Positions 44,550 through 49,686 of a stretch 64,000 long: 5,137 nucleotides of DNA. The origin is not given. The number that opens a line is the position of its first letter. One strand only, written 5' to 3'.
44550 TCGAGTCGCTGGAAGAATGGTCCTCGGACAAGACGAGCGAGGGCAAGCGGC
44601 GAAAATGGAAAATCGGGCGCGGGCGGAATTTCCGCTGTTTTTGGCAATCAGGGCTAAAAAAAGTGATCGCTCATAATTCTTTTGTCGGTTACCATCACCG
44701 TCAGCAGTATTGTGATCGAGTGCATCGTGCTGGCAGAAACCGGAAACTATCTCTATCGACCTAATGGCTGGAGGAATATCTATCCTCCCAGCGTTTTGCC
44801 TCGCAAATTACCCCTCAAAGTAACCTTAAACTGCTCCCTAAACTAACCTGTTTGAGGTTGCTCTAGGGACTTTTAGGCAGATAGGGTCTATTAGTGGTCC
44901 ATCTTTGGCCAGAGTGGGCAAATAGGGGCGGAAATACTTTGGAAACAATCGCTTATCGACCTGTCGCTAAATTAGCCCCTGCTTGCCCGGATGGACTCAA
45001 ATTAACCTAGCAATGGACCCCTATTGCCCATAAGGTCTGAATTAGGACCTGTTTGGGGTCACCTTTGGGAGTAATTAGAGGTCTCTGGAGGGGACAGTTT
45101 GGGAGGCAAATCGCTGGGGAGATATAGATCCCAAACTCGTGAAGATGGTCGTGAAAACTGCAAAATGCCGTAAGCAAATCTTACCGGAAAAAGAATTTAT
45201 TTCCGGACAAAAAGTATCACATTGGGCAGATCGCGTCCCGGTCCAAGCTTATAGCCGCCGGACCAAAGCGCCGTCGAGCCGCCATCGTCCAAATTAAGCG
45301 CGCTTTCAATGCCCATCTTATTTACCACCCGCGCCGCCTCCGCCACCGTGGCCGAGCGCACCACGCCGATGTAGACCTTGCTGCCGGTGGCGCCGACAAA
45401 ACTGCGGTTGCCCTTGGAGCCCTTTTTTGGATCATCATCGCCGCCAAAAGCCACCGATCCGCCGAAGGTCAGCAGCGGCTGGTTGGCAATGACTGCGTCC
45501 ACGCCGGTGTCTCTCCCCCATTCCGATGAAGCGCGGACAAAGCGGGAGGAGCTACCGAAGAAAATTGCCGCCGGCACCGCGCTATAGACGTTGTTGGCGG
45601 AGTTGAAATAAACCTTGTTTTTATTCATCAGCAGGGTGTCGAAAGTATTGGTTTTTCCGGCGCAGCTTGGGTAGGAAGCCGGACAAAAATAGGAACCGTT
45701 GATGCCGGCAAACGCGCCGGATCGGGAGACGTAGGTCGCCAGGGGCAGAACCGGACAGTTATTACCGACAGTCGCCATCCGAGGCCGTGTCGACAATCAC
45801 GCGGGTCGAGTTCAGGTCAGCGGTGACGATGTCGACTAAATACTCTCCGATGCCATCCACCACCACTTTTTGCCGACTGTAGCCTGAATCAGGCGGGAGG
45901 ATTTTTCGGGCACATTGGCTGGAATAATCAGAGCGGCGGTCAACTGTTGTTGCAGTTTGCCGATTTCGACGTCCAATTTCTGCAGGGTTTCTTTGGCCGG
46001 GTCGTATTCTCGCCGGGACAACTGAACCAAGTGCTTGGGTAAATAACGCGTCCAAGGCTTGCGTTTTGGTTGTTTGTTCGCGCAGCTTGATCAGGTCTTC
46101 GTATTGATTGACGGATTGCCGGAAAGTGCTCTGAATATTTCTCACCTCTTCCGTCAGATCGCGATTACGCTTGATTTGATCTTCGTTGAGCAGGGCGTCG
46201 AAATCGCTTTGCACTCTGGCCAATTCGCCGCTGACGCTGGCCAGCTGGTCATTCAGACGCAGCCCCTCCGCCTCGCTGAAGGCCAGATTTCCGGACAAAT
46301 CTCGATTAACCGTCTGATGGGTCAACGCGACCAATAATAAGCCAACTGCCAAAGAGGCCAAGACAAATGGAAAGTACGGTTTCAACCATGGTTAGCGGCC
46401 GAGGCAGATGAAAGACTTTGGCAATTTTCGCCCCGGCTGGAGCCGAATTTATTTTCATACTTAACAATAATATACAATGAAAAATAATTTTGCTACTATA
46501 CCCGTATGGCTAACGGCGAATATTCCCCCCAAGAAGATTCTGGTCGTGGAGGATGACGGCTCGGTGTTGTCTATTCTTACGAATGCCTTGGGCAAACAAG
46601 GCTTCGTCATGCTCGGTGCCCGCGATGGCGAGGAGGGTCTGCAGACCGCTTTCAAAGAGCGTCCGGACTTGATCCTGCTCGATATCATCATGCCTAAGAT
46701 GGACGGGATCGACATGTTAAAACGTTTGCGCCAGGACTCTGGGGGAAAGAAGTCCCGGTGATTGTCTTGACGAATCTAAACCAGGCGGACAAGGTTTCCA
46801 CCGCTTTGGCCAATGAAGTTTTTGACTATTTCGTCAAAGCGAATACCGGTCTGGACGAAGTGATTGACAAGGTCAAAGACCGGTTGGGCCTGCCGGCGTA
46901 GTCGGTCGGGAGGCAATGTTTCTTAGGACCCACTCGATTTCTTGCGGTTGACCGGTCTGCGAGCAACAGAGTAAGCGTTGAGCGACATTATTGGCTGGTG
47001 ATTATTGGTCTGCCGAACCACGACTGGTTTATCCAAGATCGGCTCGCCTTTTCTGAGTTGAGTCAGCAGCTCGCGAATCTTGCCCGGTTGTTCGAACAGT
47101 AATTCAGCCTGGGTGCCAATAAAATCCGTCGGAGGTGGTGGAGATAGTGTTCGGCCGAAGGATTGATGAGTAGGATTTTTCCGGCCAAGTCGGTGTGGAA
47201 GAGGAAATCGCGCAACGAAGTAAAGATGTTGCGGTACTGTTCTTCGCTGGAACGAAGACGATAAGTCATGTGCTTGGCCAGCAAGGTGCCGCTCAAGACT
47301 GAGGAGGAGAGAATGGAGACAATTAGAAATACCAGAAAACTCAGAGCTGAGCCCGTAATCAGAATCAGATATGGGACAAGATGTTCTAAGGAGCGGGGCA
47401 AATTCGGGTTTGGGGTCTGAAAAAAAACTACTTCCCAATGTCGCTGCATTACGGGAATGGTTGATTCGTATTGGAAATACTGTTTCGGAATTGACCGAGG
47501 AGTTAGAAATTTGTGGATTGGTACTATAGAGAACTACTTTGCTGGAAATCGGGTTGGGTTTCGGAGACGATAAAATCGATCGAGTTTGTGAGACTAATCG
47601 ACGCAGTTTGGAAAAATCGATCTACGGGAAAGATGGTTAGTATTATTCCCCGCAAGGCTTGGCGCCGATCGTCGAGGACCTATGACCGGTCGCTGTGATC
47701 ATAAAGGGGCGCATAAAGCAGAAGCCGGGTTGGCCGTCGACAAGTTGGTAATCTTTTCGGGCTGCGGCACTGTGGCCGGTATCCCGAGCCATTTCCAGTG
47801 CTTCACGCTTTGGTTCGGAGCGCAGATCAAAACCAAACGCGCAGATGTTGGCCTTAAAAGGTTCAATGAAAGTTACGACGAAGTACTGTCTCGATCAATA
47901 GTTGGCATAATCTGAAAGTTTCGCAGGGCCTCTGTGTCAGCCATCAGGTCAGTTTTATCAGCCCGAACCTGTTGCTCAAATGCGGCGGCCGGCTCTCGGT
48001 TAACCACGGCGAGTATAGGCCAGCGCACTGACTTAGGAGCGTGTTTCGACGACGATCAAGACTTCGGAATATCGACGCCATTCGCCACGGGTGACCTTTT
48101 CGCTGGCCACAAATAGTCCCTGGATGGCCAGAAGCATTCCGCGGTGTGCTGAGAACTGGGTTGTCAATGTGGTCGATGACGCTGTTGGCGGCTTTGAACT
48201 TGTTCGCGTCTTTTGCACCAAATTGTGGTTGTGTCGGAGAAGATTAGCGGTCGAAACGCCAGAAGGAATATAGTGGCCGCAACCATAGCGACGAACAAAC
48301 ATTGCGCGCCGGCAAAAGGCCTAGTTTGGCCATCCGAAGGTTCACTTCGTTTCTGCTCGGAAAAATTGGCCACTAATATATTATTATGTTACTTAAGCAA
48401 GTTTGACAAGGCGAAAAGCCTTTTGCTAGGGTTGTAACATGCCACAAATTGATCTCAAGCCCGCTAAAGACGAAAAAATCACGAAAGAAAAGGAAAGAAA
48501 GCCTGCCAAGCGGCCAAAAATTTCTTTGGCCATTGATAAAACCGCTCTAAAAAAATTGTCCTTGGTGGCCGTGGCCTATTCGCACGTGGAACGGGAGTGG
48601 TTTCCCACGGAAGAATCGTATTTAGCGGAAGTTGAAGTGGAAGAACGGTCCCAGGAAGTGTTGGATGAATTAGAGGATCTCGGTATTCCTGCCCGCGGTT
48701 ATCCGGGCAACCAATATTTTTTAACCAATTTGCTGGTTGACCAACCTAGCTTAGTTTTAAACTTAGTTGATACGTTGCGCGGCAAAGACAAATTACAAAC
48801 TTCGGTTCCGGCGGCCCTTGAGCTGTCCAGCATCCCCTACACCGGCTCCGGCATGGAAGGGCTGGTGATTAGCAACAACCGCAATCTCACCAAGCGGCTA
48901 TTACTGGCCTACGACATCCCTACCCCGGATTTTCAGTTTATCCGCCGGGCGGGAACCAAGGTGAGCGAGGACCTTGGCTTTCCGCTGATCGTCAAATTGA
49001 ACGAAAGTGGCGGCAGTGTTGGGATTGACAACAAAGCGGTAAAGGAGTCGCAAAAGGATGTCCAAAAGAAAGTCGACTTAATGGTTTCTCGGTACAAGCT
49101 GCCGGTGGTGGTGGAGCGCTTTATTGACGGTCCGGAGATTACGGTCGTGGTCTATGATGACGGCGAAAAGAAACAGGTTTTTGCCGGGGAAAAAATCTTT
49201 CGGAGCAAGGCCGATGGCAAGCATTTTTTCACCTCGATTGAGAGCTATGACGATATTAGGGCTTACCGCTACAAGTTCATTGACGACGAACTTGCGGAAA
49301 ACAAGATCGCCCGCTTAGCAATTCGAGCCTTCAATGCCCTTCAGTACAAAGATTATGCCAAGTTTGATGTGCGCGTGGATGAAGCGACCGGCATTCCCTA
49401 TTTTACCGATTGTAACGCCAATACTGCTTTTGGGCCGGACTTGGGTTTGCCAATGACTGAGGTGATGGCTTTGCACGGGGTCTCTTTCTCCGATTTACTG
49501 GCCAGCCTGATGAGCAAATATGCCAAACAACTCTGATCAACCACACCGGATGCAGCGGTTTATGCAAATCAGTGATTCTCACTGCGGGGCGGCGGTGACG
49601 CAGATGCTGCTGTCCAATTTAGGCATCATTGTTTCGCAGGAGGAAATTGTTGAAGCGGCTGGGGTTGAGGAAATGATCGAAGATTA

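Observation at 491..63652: About two dozen genes have a -10 box only 6-9 nt from the ATG, suggesting widespread leaderless mRNAs alongside a minority of SD-led genes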

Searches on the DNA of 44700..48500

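Call 52: search_rna_families(source=window, start=44700, end=48500, threshold=evalue, max_evalue=1)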
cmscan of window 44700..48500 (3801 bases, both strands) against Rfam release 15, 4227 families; matches with E-value up to 1: 0.
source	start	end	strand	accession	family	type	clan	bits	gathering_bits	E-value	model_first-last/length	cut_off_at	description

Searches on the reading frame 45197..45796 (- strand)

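Call 67: search_protein_families(library=pfam, proteins=[window:45197-45796:-], max_evalue=0.01)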
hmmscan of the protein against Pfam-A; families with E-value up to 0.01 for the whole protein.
window:45197-45796:- (199 aa): 1 family
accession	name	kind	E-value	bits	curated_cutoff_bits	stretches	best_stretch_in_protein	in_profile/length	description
PF09992.14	NAGPA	-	5.1e-12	46.8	25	1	27-196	2-168/169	Phosphodiester glycosidase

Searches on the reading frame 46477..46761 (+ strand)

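Call 67: search_protein_families(library=pfam, proteins=[window:46477-46761:+], max_evalue=0.01)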
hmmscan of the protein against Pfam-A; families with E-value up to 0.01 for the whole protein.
window:46477-46761:+ (94 aa): 1 family
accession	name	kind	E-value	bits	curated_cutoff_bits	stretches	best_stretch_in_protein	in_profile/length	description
PF00072.30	Response_reg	-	1.7e-17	64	30.2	1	21-88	1-68/111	Response regulator receiver domain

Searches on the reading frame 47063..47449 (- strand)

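Call 67: search_protein_families(library=pfam, proteins=[window:47063-47449:-], max_evalue=0.01)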
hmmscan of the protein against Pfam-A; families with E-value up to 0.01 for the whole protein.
window:47063-47449:- (128 aa): 2 families
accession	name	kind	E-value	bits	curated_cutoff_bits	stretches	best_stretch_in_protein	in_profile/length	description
PF00989.32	PAS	-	0.00066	20.1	22.6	1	70-106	1-37/113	PAS fold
PF13188.13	PAS_8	-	0.0061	16.9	21.8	1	70-110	1-43/65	PAS domain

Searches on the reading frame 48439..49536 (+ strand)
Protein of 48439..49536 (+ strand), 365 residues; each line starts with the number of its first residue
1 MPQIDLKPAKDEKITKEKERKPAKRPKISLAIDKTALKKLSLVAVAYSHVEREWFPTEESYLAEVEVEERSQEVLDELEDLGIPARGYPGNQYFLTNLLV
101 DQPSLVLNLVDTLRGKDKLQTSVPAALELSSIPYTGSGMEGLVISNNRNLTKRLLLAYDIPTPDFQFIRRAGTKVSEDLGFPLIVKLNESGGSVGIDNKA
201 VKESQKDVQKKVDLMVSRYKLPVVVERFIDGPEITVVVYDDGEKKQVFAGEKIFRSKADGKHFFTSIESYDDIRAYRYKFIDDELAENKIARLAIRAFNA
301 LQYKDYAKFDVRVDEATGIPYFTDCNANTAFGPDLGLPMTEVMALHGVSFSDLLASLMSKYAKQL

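Call 5: search_protein_families(library=pfam, proteins=[window:48439-49536:+])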
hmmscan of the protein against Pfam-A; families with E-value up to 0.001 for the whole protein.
window:48439-49536:+ (365 aa): 1 family
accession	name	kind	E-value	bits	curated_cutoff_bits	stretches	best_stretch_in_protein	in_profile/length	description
PF07478.18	Dala_Dala_lig_C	-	1.1e-20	74.5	24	1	157-358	4-203/204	D-ala D-ala ligase C-terminus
